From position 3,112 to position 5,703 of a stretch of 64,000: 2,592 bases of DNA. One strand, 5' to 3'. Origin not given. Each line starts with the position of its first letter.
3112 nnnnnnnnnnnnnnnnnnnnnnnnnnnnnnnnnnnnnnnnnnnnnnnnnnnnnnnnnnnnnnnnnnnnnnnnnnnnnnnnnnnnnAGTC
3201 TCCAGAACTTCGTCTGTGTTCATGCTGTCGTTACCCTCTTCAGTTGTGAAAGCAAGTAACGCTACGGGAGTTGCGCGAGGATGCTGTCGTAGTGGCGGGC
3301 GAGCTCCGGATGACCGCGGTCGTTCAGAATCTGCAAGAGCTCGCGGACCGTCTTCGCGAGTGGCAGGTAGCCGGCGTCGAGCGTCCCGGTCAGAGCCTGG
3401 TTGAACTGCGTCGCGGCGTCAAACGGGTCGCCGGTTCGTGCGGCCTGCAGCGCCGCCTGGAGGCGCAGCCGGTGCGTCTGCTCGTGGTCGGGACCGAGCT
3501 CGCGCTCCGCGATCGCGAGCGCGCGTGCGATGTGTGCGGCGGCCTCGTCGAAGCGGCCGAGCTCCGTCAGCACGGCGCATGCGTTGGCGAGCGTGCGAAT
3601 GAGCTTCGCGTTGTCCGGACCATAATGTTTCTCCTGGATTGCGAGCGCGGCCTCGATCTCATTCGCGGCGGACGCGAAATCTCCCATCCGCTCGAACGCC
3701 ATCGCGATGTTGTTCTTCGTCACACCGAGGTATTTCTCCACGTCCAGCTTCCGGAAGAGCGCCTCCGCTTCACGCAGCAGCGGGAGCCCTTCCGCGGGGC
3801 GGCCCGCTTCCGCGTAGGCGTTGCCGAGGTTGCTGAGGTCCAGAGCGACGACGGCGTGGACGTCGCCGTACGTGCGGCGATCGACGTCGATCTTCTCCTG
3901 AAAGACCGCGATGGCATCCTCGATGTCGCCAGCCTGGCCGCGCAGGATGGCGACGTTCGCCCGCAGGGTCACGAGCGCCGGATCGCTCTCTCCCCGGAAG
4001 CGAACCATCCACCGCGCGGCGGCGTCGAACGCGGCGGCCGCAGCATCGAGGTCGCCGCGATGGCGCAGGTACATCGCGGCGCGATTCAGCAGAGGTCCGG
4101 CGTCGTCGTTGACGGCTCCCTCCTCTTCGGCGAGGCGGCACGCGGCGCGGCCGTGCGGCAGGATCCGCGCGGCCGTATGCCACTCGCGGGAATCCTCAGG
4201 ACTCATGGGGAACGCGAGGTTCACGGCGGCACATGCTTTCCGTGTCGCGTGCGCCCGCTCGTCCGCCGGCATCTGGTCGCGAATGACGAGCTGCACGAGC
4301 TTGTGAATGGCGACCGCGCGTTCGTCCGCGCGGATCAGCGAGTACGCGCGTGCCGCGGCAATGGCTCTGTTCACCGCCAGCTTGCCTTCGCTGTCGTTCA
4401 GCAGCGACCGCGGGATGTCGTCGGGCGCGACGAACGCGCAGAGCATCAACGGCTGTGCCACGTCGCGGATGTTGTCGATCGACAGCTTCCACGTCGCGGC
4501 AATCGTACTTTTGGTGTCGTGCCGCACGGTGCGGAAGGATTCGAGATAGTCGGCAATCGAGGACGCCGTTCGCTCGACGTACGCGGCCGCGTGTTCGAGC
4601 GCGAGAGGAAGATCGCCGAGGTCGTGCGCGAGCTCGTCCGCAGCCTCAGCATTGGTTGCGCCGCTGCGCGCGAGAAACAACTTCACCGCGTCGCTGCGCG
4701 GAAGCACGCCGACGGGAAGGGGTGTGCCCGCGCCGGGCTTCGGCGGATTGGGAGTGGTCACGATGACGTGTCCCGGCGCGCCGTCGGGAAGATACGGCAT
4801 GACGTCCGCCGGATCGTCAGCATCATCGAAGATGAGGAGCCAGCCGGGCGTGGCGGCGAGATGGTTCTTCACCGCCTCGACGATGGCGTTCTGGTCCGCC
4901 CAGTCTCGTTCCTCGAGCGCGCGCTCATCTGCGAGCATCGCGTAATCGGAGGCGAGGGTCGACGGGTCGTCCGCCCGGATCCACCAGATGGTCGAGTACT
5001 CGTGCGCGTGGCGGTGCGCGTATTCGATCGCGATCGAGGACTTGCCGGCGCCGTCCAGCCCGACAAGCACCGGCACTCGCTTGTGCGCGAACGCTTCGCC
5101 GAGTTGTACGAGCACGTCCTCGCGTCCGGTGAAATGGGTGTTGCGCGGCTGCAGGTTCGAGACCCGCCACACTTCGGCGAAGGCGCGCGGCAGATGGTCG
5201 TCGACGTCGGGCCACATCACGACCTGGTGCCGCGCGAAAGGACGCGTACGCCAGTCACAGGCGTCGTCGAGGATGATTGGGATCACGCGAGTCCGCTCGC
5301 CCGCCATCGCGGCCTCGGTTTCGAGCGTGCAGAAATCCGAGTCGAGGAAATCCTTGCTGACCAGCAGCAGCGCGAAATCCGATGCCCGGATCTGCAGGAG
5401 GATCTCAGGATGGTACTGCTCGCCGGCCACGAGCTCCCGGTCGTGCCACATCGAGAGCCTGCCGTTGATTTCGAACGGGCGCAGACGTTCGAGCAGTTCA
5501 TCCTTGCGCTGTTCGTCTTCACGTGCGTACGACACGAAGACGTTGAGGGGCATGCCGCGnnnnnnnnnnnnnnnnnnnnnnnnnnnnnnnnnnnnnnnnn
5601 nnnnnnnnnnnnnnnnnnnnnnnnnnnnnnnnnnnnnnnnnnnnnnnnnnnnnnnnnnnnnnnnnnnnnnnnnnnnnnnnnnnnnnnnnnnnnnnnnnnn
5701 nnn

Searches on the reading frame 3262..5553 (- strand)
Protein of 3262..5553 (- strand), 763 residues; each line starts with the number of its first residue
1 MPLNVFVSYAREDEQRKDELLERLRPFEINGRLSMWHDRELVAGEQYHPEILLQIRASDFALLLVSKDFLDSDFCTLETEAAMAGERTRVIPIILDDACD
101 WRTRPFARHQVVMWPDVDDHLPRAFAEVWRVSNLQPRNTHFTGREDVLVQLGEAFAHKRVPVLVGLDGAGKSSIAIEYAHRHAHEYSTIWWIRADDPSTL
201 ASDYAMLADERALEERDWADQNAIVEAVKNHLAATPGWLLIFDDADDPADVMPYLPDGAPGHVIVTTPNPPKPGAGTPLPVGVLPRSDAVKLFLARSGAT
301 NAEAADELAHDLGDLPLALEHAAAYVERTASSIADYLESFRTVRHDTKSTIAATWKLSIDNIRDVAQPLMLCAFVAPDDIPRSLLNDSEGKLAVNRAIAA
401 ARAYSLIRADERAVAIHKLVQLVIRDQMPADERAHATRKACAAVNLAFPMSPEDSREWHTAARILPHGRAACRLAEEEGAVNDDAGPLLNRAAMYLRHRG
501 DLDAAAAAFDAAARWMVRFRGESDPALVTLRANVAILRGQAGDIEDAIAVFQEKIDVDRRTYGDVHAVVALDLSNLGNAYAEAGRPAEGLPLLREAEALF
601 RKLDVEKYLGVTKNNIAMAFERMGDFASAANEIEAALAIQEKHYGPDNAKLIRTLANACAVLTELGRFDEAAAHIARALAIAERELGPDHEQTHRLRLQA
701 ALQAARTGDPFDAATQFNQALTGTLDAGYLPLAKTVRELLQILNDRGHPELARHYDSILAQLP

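Call 70: search_protein_families(library=pfam, proteins=[window:3262-5553:-])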
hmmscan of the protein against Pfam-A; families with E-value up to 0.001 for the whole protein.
window:3262-5553:- (763 aa): 13 families
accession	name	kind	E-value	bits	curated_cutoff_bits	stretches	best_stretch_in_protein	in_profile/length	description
PF13424.12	TPR_12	-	1.1e-26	93.2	30.1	4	654-722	5-73/77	Tetratricopeptide repeat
PF13374.12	TPR_10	-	1.8e-15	56.8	27.5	2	660-690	10-40/42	Tetratricopeptide repeat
PF13676.11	TIR_2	-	7.8e-15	55.9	28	1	5-111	1-105/122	TIR domain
PF07719.23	TPR_2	-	2.6e-11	43.2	27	0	572-600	3-31/34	Tetratricopeptide repeat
PF24885.1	TPR_NPHP3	-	4.5e-09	36.5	100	1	622-693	111-182/239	Nephrocystin-3 TPR domain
PF17874.7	TPR_MalT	-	4.4e-08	33.2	45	1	570-721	40-188/336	MalT-like TPR region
PF00515.34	TPR_1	-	1.1e-06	28.6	27.8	0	655-682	4-31/34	Tetratricopeptide repeat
PF01582.25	TIR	-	4.1e-06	27.2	21.3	1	18-93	15-91/179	TIR domain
PF13181.12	TPR_8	-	4.6e-06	26.8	25.7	0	614-643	5-34/34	Tetratricopeptide repeat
PF13401.12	AAA_22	-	1e-05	26.3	27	1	157-246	4-94/130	AAA domain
PF25000.1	DUF7779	-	0.00012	22.7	27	1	369-432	14-94/95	Domain of unknown function (DUF7779)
PF13176.12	TPR_7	-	0.00014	22.1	27.9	0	662-687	9-34/36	Tetratricopeptide repeat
PF13191.12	AAA_16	-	0.00091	20.2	32.6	0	141-247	2-143/167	AAA ATPase domain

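Call 94: find_encoding_contigs(protein=window:3262-5553:-, flank=10000, max_places=2)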
Protein window:3262-5553:- (763 aa): 1 contig read that carries it; 1 place shown.
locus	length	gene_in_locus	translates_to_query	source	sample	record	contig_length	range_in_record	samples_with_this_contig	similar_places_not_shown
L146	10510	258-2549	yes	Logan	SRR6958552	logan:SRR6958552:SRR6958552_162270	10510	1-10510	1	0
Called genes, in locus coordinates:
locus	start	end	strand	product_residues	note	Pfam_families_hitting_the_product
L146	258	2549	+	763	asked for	PF01582:TIR (weak), PF13676:TIR_2, PF13401:AAA_22 (faint), PF13424:TPR_12, PF13424:TPR_12, PF17874:TPR_MalT (weak), PF13374:TPR_10 (weak), PF13424:TPR_12, +4 more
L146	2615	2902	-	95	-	-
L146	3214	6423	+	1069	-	PF00656:Peptidase_C14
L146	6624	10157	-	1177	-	PF01839:FG-GAP (faint), PF12256:TcdB_toxin_midN (faint), PF16743:PliI (faint), PF13517:FG-GAP_3, PF16640:Big_3_5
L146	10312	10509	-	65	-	?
